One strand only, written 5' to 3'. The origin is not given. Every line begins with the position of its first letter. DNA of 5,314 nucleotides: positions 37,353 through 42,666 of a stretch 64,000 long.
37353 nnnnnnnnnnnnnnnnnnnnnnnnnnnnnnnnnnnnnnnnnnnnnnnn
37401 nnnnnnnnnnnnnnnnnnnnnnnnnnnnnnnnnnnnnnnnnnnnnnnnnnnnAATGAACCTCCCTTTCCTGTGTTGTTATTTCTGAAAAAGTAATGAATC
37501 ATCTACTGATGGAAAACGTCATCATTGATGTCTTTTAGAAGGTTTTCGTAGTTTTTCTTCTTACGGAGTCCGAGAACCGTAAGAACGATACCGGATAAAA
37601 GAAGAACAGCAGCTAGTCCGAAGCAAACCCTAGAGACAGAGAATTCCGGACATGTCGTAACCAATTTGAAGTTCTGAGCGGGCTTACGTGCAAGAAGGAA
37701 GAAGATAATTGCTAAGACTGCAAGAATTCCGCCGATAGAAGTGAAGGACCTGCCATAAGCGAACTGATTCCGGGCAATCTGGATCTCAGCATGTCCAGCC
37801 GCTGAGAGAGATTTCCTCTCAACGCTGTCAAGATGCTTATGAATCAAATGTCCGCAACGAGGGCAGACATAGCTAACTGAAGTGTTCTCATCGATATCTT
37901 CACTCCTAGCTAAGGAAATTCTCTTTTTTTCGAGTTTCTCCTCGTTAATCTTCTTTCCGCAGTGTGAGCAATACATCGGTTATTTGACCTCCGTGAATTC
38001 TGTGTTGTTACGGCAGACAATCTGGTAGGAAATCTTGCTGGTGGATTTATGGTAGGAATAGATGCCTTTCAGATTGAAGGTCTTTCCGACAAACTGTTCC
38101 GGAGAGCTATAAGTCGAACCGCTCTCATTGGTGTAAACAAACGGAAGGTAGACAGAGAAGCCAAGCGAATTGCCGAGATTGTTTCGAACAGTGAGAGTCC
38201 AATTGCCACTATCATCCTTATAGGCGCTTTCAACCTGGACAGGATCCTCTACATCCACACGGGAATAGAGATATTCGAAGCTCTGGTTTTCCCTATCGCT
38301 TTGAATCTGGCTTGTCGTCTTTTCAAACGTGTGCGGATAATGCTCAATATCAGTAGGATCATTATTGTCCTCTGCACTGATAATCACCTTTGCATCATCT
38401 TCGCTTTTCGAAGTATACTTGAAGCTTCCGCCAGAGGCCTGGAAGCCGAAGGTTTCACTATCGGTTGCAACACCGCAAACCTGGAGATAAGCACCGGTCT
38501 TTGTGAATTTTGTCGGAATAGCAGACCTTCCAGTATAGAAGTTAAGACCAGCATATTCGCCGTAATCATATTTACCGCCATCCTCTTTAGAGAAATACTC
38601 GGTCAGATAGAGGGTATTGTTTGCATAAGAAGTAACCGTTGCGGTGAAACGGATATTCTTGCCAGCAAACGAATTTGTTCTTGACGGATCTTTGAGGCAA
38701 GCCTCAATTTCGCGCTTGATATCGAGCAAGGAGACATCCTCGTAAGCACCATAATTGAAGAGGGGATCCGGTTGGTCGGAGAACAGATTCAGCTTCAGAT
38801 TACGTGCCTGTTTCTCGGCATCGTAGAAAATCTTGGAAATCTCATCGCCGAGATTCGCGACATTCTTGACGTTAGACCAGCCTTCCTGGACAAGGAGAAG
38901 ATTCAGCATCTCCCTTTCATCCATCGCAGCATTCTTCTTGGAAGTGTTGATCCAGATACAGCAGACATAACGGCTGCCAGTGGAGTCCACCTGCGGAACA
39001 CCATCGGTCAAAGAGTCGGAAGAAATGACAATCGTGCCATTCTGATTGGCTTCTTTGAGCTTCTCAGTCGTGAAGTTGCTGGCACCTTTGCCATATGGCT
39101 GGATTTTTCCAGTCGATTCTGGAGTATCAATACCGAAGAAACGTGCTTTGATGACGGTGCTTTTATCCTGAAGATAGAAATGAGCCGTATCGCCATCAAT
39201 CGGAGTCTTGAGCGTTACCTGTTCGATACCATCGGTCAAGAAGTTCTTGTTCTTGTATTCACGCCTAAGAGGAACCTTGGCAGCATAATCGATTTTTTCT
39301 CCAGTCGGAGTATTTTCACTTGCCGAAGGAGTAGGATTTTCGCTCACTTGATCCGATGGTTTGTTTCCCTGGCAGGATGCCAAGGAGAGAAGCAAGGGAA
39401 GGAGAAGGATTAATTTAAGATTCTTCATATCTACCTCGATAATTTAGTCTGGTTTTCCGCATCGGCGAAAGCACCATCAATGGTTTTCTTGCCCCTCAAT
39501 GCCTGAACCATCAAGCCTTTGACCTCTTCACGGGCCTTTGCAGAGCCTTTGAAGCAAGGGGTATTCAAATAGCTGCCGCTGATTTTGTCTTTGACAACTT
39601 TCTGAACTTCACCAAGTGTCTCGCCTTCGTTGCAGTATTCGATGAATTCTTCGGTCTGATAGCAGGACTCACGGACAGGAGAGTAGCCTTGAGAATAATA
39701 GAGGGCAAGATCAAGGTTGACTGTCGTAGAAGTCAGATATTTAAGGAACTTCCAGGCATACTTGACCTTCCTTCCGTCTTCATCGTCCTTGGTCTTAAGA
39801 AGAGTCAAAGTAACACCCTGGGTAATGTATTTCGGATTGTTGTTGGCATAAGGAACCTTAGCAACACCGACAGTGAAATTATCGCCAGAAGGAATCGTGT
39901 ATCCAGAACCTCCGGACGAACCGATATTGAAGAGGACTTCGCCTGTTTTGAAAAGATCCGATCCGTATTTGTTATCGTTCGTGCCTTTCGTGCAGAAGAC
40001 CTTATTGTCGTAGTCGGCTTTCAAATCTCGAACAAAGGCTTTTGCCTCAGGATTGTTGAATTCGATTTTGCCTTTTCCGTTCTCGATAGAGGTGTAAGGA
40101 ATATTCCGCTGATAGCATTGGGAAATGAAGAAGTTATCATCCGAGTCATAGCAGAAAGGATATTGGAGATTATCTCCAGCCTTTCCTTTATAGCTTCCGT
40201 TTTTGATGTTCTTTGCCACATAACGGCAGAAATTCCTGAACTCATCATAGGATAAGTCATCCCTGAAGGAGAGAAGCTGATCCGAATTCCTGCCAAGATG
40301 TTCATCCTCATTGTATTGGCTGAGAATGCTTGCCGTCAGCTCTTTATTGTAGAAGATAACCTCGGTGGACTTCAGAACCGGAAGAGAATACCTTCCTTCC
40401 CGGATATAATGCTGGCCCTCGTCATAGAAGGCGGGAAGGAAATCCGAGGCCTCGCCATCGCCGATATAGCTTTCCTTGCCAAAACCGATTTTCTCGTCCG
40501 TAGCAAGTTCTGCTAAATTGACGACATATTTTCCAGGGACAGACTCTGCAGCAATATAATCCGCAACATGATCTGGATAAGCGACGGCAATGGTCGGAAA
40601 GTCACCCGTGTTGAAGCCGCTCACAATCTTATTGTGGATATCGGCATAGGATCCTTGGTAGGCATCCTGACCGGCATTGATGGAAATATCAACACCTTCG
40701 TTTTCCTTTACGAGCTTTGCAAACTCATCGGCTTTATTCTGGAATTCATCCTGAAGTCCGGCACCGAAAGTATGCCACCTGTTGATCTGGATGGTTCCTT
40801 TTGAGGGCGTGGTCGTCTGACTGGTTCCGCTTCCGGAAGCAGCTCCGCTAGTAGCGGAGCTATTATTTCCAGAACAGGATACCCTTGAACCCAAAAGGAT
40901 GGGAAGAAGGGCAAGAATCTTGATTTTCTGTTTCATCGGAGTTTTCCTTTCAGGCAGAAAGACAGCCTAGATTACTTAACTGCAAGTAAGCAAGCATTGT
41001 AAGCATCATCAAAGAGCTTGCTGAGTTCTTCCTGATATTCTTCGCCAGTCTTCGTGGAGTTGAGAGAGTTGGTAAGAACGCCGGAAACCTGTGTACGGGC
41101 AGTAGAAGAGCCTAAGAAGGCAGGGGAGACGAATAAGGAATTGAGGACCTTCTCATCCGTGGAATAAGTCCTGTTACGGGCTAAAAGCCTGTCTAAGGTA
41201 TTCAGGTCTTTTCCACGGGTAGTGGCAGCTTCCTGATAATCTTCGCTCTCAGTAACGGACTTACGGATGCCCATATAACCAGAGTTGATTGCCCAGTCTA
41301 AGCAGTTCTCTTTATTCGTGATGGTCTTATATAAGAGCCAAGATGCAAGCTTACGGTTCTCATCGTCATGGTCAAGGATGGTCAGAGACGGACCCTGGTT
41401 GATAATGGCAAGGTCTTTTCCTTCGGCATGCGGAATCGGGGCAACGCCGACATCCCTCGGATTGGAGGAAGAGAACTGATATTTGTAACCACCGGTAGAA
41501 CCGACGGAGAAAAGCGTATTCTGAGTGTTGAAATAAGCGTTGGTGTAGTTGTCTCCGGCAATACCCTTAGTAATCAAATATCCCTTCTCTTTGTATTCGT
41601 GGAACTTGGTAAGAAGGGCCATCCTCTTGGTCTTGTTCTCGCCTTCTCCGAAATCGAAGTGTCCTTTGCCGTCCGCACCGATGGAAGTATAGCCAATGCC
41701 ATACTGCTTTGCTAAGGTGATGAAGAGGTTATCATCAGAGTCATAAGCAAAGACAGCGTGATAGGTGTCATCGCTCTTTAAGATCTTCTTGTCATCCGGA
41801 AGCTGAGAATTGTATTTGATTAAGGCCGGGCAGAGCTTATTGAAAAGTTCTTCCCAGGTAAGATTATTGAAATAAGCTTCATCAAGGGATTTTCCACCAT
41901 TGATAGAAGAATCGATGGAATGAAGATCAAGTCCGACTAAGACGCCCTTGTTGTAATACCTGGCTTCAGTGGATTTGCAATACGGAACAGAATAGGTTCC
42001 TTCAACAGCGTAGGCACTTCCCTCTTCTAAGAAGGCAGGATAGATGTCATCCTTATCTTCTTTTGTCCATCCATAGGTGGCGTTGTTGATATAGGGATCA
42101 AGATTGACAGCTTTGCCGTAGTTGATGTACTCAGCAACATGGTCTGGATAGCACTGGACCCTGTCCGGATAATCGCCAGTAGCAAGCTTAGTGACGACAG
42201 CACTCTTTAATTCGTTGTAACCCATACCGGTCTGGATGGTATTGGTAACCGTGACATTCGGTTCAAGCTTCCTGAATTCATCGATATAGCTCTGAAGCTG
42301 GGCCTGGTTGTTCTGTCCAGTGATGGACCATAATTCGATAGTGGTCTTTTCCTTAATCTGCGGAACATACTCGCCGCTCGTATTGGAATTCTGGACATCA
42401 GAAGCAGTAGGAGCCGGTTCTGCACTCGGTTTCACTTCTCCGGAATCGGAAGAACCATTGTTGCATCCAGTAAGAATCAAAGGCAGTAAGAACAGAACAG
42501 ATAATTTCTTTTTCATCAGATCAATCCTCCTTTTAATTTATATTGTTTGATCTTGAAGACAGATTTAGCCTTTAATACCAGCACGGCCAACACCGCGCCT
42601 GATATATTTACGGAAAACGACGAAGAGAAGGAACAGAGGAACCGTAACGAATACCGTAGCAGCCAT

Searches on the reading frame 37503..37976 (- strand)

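Call 50: search_protein_families(library=pfam, proteins=[window:37503-37976:-], max_evalue=0.01)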
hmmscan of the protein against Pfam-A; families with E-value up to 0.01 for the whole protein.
window:37503-37976:- (157 aa): 8 families
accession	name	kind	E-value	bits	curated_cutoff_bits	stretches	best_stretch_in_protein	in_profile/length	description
PF18439.7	zf_UBZ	-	0.00024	21.1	25.6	0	35-48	2-15/32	Ubiquitin-Binding Zinc Finger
PF13240.11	Zn_Ribbon_1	-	0.00049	20.3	25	0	2-13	1-12/23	zinc-ribbon domain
PF11628.13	TCR_zetazeta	-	0.0022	18.1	25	1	116-140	3-27/31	T-cell surface glycoprotein CD3 zeta chain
PF14149.11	YhfH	-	0.0039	17.4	27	0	3-13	16-26/37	YhfH-like protein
PF08271.17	Zn_Ribbon_TF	-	0.0044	17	29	0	31-45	15-29/43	TFIIB zinc-binding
PF13248.11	Zn_ribbon_3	-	0.0068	16.3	27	0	37-45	4-12/26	zinc-ribbon domain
PF20712.2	CyanoTRADDas_TM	-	0.0083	16.7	24.3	0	79-98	43-63/68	Cyanobacterial TRADD-N associated 2-Transmembrane domain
PF14803.11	Zn_ribbon_Nudix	-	0.0097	16.2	25.6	0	2-11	2-11/34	Nudix N-terminal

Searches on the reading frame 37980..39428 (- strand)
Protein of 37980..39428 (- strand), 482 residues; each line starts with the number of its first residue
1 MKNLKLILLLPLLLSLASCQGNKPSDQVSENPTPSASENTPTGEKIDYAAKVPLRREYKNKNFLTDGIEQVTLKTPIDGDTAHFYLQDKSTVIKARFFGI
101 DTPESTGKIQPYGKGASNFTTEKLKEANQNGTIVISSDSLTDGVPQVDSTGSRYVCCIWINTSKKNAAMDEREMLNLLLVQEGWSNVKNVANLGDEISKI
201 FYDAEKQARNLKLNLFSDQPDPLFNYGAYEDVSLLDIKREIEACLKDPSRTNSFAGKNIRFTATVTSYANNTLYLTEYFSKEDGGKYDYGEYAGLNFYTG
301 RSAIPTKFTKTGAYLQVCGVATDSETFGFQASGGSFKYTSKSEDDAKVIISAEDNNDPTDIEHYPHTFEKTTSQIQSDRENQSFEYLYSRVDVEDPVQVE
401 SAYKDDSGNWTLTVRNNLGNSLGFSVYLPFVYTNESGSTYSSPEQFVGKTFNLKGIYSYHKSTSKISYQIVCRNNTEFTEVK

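Call 50: search_protein_families(library=pfam, proteins=[window:37980-39428:-], max_evalue=0.01)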
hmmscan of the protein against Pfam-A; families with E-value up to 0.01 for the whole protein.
window:37980-39428:- (482 aa): 1 family
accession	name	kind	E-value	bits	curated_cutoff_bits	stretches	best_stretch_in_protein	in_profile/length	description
PF00565.23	SNase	-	8.2e-11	42.8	21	1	95-217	2-106/107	Staphylococcal nuclease homologue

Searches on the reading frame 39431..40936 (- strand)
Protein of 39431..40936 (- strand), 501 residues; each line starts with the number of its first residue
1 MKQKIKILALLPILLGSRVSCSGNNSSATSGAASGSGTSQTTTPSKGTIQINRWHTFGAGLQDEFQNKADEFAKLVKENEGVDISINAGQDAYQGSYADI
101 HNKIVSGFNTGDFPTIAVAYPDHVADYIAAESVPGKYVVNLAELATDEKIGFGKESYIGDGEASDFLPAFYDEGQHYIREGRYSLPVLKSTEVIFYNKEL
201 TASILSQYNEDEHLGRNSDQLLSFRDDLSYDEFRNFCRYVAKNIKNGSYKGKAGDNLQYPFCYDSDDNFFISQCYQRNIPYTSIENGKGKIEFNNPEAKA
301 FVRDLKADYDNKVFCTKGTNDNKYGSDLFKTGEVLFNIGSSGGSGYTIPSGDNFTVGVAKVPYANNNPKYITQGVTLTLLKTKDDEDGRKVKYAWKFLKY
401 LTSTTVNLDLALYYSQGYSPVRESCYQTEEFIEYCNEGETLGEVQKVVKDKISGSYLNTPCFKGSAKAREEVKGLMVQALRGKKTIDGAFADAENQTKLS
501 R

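Call 50: search_protein_families(library=pfam, proteins=[window:39431-40936:-], max_evalue=0.01)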
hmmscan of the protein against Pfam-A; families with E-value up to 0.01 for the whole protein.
window:39431-40936:- (501 aa): 1 family
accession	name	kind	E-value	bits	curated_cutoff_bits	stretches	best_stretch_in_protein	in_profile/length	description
PF13416.11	SBP_bac_8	-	2.1e-20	74.1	27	1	94-433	19-273/279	Bacterial extracellular solute-binding protein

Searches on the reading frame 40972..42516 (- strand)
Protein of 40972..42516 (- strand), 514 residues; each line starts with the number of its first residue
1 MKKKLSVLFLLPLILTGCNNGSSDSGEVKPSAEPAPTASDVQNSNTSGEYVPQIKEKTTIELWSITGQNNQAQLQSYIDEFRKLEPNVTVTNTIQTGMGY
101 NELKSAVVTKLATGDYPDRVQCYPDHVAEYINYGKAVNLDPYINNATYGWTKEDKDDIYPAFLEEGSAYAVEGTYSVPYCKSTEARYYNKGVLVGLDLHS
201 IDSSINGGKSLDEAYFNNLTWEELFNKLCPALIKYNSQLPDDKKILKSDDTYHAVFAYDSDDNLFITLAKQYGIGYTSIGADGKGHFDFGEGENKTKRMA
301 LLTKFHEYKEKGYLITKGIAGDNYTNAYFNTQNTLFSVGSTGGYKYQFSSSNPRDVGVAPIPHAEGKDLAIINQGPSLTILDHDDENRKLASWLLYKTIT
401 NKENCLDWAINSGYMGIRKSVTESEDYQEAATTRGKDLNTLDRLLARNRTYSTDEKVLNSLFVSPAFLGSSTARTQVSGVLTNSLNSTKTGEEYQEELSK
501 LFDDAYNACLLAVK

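Call 14: search_protein_families(library=ncbifam, proteins=[window:40972-42516:-], max_evalue=0.001)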
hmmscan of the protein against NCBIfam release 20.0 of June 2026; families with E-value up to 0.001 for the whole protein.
window:40972-42516:- (514 aa): 1 family
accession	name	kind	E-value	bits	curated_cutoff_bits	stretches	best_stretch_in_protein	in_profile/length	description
NF045826.1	lipo_P68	equivalog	2.1e-09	36.4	200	1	255-452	265-444/669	P68 family surface lipoprotein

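Call 37: search_protein_families(library=pfam, proteins=[window:40972-42516:-], max_evalue=0.1)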
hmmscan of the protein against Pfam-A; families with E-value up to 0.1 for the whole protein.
window:40972-42516:- (514 aa): 2 families
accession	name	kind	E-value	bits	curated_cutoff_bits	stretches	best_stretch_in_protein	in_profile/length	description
PF13416.11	SBP_bac_8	-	1.9e-21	77.5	27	1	77-431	2-275/279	Bacterial extracellular solute-binding protein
PF01547.30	SBP_bac_1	-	2.7e-12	47.8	26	1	71-368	7-275/307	Bacterial extracellular solute-binding protein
